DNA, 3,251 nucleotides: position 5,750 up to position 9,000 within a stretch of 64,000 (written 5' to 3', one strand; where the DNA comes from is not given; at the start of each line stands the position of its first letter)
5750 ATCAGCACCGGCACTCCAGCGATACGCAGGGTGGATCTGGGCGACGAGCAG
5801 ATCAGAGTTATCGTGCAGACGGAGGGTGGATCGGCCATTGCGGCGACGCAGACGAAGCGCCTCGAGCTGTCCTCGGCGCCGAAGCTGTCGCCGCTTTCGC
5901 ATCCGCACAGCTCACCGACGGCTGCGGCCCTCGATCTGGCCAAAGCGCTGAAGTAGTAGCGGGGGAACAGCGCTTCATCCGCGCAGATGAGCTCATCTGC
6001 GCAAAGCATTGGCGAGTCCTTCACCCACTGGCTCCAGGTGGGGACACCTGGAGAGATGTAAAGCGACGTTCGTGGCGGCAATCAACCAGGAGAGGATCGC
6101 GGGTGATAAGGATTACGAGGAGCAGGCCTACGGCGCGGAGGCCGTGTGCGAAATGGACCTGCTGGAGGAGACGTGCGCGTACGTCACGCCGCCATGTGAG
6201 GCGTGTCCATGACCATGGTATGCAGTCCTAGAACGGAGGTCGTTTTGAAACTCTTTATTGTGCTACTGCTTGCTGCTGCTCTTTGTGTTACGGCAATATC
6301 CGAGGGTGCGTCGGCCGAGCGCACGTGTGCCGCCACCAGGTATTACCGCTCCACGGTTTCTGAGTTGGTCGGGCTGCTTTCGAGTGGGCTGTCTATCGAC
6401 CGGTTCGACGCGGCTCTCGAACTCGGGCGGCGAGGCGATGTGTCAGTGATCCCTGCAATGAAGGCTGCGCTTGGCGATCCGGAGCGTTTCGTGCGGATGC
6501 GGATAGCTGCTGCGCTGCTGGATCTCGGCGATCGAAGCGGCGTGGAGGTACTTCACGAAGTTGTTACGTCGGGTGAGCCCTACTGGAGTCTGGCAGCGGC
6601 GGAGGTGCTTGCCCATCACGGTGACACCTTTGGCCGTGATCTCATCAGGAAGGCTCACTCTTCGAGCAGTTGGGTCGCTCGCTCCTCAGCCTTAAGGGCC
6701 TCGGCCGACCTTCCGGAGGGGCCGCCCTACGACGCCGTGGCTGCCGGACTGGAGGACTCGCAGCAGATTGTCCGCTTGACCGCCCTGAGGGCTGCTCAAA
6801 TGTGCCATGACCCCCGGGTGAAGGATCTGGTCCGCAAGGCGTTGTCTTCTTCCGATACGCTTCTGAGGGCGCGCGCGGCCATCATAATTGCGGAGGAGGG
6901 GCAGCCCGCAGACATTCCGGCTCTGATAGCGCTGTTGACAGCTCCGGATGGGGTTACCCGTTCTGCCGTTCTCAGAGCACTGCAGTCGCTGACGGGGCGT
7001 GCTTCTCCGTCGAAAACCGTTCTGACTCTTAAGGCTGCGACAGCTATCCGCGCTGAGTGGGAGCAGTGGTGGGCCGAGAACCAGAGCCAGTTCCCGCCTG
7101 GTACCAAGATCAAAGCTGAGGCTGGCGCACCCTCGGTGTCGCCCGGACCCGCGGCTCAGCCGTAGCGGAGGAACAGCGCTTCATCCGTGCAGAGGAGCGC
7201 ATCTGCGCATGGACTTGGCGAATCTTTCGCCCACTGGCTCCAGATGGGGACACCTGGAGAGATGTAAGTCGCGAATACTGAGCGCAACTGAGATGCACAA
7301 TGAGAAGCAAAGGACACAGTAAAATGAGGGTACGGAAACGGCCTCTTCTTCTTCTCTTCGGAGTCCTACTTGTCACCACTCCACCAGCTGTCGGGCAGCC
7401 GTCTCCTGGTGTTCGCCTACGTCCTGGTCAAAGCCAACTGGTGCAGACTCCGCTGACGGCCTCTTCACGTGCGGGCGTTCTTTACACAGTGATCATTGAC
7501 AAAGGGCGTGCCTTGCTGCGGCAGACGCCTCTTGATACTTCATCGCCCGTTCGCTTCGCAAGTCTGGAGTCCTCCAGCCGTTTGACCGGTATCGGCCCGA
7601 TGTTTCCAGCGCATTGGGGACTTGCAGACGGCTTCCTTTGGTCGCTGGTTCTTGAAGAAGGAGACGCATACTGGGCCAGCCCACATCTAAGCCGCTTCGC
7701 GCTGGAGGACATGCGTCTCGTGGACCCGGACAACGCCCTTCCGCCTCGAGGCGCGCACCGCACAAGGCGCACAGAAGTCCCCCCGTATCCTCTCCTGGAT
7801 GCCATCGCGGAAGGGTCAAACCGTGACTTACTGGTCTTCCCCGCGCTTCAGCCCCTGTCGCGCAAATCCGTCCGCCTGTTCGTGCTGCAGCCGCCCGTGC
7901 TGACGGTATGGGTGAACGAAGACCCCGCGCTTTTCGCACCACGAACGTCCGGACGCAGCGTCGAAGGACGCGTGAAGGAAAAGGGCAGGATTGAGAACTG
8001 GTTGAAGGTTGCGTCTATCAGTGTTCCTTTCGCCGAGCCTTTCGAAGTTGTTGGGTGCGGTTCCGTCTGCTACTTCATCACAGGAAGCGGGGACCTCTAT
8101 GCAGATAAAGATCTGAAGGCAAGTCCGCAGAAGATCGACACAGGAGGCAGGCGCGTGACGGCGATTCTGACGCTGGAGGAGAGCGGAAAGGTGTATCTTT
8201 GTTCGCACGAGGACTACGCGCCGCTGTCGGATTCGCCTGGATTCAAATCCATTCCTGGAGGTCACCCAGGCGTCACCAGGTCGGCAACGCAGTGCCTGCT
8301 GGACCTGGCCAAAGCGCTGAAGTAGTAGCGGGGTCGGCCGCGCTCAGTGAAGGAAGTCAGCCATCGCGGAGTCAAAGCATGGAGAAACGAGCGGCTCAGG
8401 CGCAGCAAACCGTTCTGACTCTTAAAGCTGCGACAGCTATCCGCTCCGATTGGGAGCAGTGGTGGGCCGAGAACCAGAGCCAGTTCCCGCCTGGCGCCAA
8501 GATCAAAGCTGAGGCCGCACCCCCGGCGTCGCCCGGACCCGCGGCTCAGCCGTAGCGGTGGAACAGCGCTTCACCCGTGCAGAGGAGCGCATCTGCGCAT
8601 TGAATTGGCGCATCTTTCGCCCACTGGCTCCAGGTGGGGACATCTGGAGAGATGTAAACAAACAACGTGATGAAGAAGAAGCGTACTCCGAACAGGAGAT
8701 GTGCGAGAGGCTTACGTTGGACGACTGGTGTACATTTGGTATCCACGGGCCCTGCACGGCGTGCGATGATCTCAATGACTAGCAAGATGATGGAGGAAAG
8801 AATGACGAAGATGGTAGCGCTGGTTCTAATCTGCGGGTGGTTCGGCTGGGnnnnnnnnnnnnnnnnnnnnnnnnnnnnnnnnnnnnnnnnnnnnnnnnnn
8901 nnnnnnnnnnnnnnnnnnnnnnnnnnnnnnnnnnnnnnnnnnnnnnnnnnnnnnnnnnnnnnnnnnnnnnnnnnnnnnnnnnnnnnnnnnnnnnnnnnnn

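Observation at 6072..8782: Conserved acidic 4-Cys small-peptide genes sit between E and each HEAT-repeat gene, translationally coupled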

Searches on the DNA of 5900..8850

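Call 39: search_rna_families(source=window, start=5900, end=8850, threshold=evalue, max_evalue=5)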
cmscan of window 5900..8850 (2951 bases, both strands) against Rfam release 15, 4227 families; matches with E-value up to 5: 3.
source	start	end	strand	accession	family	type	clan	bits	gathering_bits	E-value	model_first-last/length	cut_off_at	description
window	8259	8310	+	RF02940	COG3860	Cis-reg;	-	16.9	42.5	1.2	1-54/54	no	COG3860 RNA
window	7115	7236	+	RF02645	Cis2_sRNA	Gene; sRNA;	-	15.9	50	4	1-153/153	no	Ruegeria cis2 sRNA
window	8508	8626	+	RF02645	Cis2_sRNA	Gene; sRNA;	-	15.6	50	4.7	1-153/153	no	Ruegeria cis2 sRNA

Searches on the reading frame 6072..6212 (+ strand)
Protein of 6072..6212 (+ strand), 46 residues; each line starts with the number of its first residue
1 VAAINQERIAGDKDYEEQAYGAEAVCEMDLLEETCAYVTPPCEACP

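Call 11: search_protein_families(library=pfam, proteins=[window:6072-6212:+], max_evalue=0.1)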
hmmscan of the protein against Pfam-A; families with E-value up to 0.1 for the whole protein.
window:6072-6212:+ (46 aa): 0 families

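Call 19: find_homologous_proteins(query=A3, max_evalue=10)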
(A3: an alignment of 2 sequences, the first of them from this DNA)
Query A3 (2 sequences) (46 aa, profile of the alignment): 1 proteins with E <= 10 among 1 candidates.
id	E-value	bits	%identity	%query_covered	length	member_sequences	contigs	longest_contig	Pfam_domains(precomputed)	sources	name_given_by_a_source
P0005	1.4e-24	104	100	100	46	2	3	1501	-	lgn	-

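Call 21: find_encoding_contigs(protein=P0005, flank=5000, max_places=10)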
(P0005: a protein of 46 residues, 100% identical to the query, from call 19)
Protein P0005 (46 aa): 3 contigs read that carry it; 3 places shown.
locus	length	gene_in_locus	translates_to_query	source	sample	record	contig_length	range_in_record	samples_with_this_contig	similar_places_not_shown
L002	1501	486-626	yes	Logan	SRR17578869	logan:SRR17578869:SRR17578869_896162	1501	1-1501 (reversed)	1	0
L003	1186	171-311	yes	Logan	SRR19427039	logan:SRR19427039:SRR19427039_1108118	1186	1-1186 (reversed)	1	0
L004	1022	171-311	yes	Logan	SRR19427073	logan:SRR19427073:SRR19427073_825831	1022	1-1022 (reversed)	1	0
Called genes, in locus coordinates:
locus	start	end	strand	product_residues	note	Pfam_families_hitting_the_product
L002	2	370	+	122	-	?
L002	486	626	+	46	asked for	-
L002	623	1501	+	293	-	?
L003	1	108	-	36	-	?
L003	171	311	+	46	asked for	-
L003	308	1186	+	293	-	?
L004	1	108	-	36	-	?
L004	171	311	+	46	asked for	-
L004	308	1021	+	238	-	?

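Call 29: find_encoding_contigs(protein=P0007, flank=10000, max_places=6)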
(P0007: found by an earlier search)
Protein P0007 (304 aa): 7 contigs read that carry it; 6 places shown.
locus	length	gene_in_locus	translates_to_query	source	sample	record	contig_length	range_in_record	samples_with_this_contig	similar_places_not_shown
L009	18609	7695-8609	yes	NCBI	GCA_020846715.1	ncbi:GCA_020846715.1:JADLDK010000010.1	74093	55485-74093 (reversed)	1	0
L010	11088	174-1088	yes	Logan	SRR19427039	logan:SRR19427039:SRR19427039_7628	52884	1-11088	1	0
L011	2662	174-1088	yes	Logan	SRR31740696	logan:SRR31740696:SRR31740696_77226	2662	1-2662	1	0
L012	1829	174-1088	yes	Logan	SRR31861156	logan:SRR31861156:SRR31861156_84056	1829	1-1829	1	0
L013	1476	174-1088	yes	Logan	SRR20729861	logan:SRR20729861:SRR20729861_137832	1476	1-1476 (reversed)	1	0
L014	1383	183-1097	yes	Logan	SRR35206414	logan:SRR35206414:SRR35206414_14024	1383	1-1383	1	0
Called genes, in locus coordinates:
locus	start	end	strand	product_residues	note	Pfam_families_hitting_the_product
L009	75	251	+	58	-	-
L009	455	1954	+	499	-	-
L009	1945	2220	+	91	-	-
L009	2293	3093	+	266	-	-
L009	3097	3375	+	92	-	-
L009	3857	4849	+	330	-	-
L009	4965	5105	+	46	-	-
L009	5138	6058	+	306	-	PF13646:HEAT_2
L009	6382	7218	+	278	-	-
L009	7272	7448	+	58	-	-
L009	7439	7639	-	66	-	-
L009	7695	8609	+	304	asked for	PF13646:HEAT_2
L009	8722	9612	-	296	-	-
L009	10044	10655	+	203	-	PF06971:Put_DNA-bind_N, PF02629:CoA_binding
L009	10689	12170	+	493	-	PF00672:HAMP, PF00512:HisKA, PF02518:HATPase_c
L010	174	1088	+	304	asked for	PF13646:HEAT_2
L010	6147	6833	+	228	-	PF08543:Phos_pyr_kin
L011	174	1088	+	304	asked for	PF13646:HEAT_2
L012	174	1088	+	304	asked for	PF13646:HEAT_2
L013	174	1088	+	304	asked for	PF13646:HEAT_2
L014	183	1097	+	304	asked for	PF13646:HEAT_2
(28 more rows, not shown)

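Call 61: search_protein_families(library=ncbifam, proteins=[window:6072-6212:+], max_evalue=10)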
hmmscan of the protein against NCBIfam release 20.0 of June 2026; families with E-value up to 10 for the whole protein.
window:6072-6212:+ (46 aa): 0 families

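Call 62: search_protein_families(library=pfam, proteins=[window:6072-6212:+], max_evalue=10)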
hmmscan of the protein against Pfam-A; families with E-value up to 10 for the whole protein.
window:6072-6212:+ (46 aa): 0 families

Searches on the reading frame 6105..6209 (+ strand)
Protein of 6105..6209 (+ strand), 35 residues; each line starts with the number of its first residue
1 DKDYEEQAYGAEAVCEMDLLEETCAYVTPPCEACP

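Call 34: search_solved_structures(query=A5, max_evalue=10, show_alignments=2)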
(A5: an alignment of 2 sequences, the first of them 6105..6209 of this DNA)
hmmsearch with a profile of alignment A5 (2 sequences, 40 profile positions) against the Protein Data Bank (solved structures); distinct sequences matched with E-value up to 10: 1.
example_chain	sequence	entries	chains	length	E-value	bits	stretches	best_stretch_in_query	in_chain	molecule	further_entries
6yld_A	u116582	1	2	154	1.6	11.8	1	13-26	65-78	Bcl-2-like protein 1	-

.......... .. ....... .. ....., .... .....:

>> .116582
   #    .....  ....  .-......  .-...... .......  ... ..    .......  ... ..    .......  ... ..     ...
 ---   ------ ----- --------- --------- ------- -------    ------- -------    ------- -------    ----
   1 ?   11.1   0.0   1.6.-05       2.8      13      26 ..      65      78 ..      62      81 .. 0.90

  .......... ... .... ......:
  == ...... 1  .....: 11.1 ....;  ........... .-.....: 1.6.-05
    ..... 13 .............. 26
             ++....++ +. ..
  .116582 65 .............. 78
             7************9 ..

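Call 36: search_protein_representatives(alignment_id=A5)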
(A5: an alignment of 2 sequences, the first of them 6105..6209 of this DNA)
Query: 2 sequences, 40 profile positions. Proteins with E-value up to 0.001 (for the whole library): 1; up to 1e-10: 1; up to 1e-30: 0. The best 1 are listed.
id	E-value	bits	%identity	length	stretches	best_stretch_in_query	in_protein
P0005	7.9e-16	73.7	-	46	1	1-35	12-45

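Call 50: find_related_loci(query=A5, collection=metagenome_contigs, flank=3000)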
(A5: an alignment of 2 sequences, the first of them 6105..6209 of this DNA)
Query A5 (35 aa) in metagenome_contigs; peptide patterns used: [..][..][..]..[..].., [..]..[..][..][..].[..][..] (x = any residue, [..] = any of these).
600 stretches matched a pattern, but none encodes a relative of the query by tblastn (E <= 1e-3).

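Call 52: predict_structure(alignment_id=A5)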
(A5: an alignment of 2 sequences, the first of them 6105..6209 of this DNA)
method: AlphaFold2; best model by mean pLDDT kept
length: 35 residues; sequences in the alignment: 2
mean_pLDDT: 55.3   pTM: 0.19
mean pLDDT of the five models: 55.3, 52.5, 50.5, 48.2, 45.7
residues with pLDDT >= 90: 0; 70-90: 0; 50-70: 26; < 50: 9
segments of 3 or more residues with pLDDT < 50: 5-8, 10-13
pLDDT, mean of each block of 10 residues (from residue 1): 50 58 58 55
secondary structure, 60 per line:
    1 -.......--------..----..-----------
elements in order: H2-8
